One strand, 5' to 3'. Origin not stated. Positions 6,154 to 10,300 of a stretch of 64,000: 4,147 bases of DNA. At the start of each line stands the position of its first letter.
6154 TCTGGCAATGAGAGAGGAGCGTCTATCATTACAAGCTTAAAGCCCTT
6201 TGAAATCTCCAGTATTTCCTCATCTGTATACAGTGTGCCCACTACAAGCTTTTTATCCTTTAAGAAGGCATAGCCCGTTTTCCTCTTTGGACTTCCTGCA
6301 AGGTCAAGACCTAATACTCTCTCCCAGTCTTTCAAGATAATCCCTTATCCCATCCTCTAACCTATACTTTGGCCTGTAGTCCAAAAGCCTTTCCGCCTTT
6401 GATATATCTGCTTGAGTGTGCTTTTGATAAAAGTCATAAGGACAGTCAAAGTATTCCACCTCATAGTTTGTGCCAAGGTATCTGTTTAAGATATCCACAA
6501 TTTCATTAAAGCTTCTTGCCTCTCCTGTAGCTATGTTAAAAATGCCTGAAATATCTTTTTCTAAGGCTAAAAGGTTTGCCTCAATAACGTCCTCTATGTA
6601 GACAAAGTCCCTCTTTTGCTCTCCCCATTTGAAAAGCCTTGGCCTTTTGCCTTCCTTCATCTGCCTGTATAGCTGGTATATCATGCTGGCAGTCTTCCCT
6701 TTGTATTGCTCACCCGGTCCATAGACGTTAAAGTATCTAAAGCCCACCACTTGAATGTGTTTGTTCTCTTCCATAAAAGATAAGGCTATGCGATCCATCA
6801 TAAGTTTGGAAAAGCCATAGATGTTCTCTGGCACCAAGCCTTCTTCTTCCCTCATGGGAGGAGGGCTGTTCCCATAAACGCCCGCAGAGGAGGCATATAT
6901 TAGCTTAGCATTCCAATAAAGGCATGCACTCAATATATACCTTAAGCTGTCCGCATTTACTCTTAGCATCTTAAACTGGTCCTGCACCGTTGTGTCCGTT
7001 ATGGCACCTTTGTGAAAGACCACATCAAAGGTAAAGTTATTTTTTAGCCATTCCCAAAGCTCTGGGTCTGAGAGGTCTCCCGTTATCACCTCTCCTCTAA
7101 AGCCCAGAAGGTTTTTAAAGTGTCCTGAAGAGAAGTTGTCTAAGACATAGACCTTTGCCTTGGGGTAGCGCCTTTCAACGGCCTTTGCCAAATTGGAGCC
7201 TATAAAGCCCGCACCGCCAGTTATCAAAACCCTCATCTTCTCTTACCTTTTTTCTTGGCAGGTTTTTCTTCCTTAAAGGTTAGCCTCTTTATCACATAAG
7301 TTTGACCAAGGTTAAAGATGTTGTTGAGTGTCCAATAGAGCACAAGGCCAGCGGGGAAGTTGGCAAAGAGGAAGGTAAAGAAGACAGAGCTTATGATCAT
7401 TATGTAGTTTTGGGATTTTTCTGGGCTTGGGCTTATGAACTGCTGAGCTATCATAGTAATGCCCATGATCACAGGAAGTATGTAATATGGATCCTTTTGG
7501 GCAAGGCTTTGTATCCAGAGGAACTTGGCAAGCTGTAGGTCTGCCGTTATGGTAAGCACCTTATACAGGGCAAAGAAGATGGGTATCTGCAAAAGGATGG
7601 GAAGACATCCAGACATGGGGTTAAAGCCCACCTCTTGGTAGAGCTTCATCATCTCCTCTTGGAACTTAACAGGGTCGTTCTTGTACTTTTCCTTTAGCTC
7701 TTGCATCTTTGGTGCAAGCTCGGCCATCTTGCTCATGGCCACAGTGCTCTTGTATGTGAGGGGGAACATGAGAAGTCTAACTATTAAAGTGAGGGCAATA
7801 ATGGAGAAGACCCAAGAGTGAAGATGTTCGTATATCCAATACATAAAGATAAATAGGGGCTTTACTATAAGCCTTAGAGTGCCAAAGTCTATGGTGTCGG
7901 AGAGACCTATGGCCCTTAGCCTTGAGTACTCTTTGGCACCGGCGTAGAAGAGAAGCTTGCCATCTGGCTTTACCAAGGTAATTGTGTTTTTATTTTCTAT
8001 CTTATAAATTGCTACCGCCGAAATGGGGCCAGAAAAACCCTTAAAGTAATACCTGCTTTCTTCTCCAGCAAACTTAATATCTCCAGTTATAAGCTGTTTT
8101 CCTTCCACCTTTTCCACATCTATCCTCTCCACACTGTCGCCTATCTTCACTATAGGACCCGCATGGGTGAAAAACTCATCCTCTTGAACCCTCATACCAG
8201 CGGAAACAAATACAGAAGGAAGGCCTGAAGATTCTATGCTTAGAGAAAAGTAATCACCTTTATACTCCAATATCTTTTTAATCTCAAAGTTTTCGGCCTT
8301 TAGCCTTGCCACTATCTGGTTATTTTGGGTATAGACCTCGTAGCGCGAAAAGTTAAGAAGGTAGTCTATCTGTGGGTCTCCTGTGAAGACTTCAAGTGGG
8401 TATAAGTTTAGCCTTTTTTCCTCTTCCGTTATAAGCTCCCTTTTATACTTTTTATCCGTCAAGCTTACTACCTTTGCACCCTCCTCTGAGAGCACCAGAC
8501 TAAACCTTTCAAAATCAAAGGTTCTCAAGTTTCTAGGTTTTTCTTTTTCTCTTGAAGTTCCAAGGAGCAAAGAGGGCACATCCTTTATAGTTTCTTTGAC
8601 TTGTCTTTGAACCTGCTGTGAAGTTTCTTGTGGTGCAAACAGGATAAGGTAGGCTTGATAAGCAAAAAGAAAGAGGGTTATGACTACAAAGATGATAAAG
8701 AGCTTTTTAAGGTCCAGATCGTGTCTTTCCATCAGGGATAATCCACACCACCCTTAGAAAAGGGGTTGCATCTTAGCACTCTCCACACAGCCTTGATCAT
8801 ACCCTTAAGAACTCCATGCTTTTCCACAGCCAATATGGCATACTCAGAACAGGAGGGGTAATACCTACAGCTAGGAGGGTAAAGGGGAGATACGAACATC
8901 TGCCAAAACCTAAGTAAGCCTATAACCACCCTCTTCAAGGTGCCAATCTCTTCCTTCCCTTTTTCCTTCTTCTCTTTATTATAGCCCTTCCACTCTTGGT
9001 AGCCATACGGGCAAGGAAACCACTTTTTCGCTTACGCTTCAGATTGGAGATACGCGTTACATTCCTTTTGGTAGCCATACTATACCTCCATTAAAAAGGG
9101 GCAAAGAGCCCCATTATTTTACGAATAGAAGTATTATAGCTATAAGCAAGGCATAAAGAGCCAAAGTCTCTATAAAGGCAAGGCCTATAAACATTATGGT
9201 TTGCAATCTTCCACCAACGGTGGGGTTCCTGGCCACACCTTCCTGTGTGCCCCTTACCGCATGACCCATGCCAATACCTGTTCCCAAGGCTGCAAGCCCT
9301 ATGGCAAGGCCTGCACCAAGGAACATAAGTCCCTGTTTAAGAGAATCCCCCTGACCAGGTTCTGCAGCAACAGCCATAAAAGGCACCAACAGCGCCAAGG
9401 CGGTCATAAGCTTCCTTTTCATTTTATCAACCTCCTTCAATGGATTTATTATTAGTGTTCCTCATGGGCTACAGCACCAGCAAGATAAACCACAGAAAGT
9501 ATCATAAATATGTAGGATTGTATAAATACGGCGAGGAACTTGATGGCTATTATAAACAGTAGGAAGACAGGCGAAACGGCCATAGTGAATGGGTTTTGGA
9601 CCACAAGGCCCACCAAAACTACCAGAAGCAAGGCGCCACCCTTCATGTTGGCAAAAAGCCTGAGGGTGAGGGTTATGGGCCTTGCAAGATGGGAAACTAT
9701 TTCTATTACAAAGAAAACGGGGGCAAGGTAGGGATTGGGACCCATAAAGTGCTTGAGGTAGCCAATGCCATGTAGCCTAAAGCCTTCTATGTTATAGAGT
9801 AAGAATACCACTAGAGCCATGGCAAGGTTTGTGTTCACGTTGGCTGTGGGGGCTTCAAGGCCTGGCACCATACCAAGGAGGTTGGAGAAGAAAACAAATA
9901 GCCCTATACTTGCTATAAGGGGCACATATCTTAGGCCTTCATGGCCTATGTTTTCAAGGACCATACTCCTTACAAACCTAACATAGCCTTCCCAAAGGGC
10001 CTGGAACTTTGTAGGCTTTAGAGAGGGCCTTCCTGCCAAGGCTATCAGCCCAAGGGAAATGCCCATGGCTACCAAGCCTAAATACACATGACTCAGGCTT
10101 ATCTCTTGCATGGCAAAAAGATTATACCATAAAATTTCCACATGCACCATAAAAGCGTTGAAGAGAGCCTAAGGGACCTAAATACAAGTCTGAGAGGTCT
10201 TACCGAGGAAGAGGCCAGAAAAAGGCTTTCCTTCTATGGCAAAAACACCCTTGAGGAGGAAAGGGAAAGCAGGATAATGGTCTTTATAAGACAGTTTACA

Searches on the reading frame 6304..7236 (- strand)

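Call 57: search_protein_families(library=ncbifam, max_evalue=1e-10, proteins=[window:6304-7236:-])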
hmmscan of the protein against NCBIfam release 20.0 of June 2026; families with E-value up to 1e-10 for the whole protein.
window:6304-7236:- (310 aa): 15 families
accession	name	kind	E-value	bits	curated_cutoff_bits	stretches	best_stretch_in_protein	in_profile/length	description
TIGR02197.1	heptose_epim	equivalog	1.6e-108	362.6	274.6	1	3-304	1-313/316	ADP-glyceromanno-heptose 6-epimerase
NF008360.0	PRK11150.1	equivalog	1.8e-57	194.9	452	1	3-304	2-306/310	ADP-glyceromanno-heptose 6-epimerase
TIGR01179.1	galE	equivalog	8.9e-36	123.4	262.3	1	2-299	1-320/332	UDP-glucose 4-epimerase GalE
TIGR01181.1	dTDP_gluc_dehyt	equivalog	1.5e-27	96.5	365.1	1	2-299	1-306/321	dTDP-glucose 4,6-dehydratase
NF011728.1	PRK15181.1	equivalog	1.5e-24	86.6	760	1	2-301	17-334/348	Vi polysaccharide biosynthesis UDP-N-acetylglucosaminuronic acid C-4 epimerase TviC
TIGR04180.1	EDH_00030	hypoth_equivalog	5.7e-20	71.6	475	1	3-291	1-296/297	NAD-dependent 4,6-dehydratase LegB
TIGR03466.1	HpnA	hypoth_equivalog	7.9e-18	64.4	367.65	1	1-256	1-248/327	hopanoid-associated sugar epimerase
NF008872.0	PRK11908.1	equivalog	5e-17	62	294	1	2-247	3-264/349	bifunctional UDP-4-keto-pentose/UDP-xylose synthase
NF005998.1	PRK08125.1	equivalog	1e-16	60.5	777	1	2-299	317-644/649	bifunctional UDP-4-amino-4-deoxy-L-arabinose formyltransferase/UDP-glucuronic acid oxidase ArnA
NF007956.0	PRK10675.1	subfamily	1.3e-16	60.7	394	1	1-299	1-324/338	UDP-glucose 4-epimerase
NF043036.1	ErythonDh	equivalog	4e-16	59.1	325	1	1-149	1-158/321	D-erythronate dehydrogenase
NF052578.1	StrlDmthSdmBMthl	equivalog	4.8e-13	49.6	600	1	1-256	1-247/328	sterol demethylase protein SdmB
NF042422.1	oxyalk_red_OleD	equivalog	1e-12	48.1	580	1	1-250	1-246/329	2-alkyl-3-oxoalkanoate reductase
TIGR01214.1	rmlD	equivalog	4.6e-12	45.6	224.05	1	2-244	1-216/285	dTDP-4-dehydrorhamnose reductase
TIGR01746.1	Thioester-redct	subfamily_domain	9.1e-12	44.9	213.35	0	3-262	2-289/371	thioester reductase domain-containing protein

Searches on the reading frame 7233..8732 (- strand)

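Call 57: search_protein_families(library=ncbifam, max_evalue=1e-10, proteins=[window:7233-8732:-])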
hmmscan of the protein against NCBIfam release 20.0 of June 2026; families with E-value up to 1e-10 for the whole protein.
window:7233-8732:- (499 aa): 21 families
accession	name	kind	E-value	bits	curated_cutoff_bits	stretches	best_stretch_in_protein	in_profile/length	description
NF002357.0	PRK01318.2-4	equivalog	1.9e-100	337.1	479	1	9-495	9-525/532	membrane protein insertase YidC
NF002352.0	PRK01318.1-3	equivalog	3.9e-78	263.9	447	1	260-493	323-560/562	membrane protein insertase YidC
NF002353.0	PRK01318.1-4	equivalog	7.9e-70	236.1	365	2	252-418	311-489/596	membrane protein insertase YidC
TIGR03592.1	yidC_oxa1_cterm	subfamily_domain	4.4e-66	222.6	84.3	1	306-483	1-191/191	membrane protein insertase YidC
NF002354.0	PRK01318.2-1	equivalog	1.1e-65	222.2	1094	1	110-485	138-534/548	membrane protein insertase YidC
NF002351.0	PRK01318.1-1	equivalog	1.2e-60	205.8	740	1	276-489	322-538/545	membrane protein insertase YidC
NF002803.0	PRK02944.1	equivalog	3.6e-45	154.4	377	1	289-491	40-250/255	YidC family membrane integrase SpoIIIJ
NF002355.0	PRK01318.2-2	equivalog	3.5e-42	144.7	891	1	285-488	378-600/602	membrane protein insertase YidC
NF002358.0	PRK01318.2-5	equivalog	4e-39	134.8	605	1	280-483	314-537/545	membrane protein insertase YidC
NF002350.0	PRK01315.1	equivalog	3.1e-38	131.7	282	1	305-403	40-138/329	membrane protein insertase YidC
NF002356.0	PRK01318.2-3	equivalog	6.1e-38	130.6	460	1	261-490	315-579/627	membrane protein insertase YidC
NF002359.0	PRK01318.2-6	equivalog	2.8e-37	128.4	600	1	262-490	331-586/624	membrane protein insertase YidC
NF002168.0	PRK01001.1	equivalog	4.4e-34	117.9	670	1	290-484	559-777/795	membrane protein insertase YidC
NF002734.0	PRK02654.1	equivalog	6.6e-33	114.1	324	1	297-393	17-116/384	membrane protein insertase YidC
NF002899.0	PRK03449.1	equivalog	1.3e-31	110.1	276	1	304-394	29-119/359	membrane protein insertase YidC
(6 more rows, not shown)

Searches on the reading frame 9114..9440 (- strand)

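Call 57: search_protein_families(library=ncbifam, max_evalue=1e-10, proteins=[window:9114-9440:-])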
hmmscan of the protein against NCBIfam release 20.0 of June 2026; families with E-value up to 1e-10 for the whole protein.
window:9114-9440:- (108 aa): 10 families
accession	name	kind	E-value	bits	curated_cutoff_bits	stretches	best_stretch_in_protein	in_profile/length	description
NF006295.0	PRK08482.1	equivalog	6.4e-20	71.7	135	1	12-106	4-99/105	F0F1 ATP synthase subunit C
NF005608.0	PRK07354.1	equivalog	6.6e-17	61.9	128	1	34-107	4-77/81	F0F1 ATP synthase subunit C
NF005363.0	PRK06876.1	equivalog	5.2e-16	58.2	71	1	35-107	4-76/80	F0F1 ATP synthase subunit C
NF005521.0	PRK07159.1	equivalog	9.4e-15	54.5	122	1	32-107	26-100/101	F0F1 ATP synthase subunit C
NF009998.0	PRK13468.1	equivalog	3.3e-14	53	116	1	41-107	13-79/88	F0F1 ATP synthase subunit C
TIGR01260.1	ATP_synt_c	equivalog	1.5e-13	50.5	43.95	1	50-106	1-57/58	ATP synthase F0 subunit C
NF005900.0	PRK07874.1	equivalog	7.2e-13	48.6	114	1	45-102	21-78/80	ATP synthase F0 subunit C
NF005733.0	PRK07558.1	equivalog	9.7e-13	48.1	85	1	37-107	5-74/75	F0F1 ATP synthase subunit C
NF009999.0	PRK13471.1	equivalog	1.3e-12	47.8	124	1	39-107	16-84/85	F0F1 ATP synthase subunit C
TIGR03322.1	alt_F1F0_F0_C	exception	9.2e-11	42.2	130.85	1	41-107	12-78/86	alternate F1F0 ATPase, F0 subunit C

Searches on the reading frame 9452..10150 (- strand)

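Call 57: search_protein_families(library=ncbifam, max_evalue=1e-10, proteins=[window:9452-10150:-])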
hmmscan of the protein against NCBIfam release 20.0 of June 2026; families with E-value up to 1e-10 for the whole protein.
window:9452-10150:- (232 aa): 14 families
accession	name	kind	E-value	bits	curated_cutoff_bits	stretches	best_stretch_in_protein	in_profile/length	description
NF004481.0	PRK05815.2-3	equivalog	5.3e-48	163.6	227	1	6-231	9-222/225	F0F1 ATP synthase subunit A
TIGR01131.1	ATP_synt_6_or_A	equivalog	3.3e-47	161.3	102.6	1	15-225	13-225/227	F0F1 ATP synthase subunit A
NF004482.0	PRK05815.2-4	equivalog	1.3e-43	149.5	225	1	17-229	29-250/252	F0F1 ATP synthase subunit A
NF009954.0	PRK13420.1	equivalog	5.6e-33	114.6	272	1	26-230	28-220/229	F0F1 ATP synthase subunit A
NF009955.0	PRK13421.1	equivalog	1e-30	106.9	302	1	27-231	30-221/231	F0F1 ATP synthase subunit A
NF009953.0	PRK13419.1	equivalog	2.8e-30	105.8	460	1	43-232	140-335/346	F0F1 ATP synthase subunit A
NF004479.0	PRK05815.1-4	equivalog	6.6e-28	97.6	268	1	17-231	15-238/238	F0F1 ATP synthase subunit A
TIGR03306.1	altF1_A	exception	5.6e-25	88.2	302.1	1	6-226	7-215/217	alternate F1F0 ATPase, F0 subunit A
NF004477.0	PRK05815.1-1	equivalog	1.7e-23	83.4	280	1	101-232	140-268/268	F0F1 ATP synthase subunit A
NF004486.0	PRK05815.3-4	equivalog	1.2e-22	80.8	272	1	17-227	25-223/224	F0F1 ATP synthase subunit A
NF004484.0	PRK05815.3-2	equivalog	8.9e-20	71.4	234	1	35-223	37-220/226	F0F1 ATP synthase subunit A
NF004485.0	PRK05815.3-3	equivalog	1.9e-18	66.8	249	1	45-231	54-256/281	F0F1 ATP synthase subunit A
NF009952.0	PRK13417.1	equivalog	2.7e-15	56.6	531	0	101-228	218-349/352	F0F1 ATP synthase subunit A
NF004487.0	PRK05815.3-5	equivalog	6.6e-11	42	224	0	46-230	57-240/269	F0F1 ATP synthase subunit A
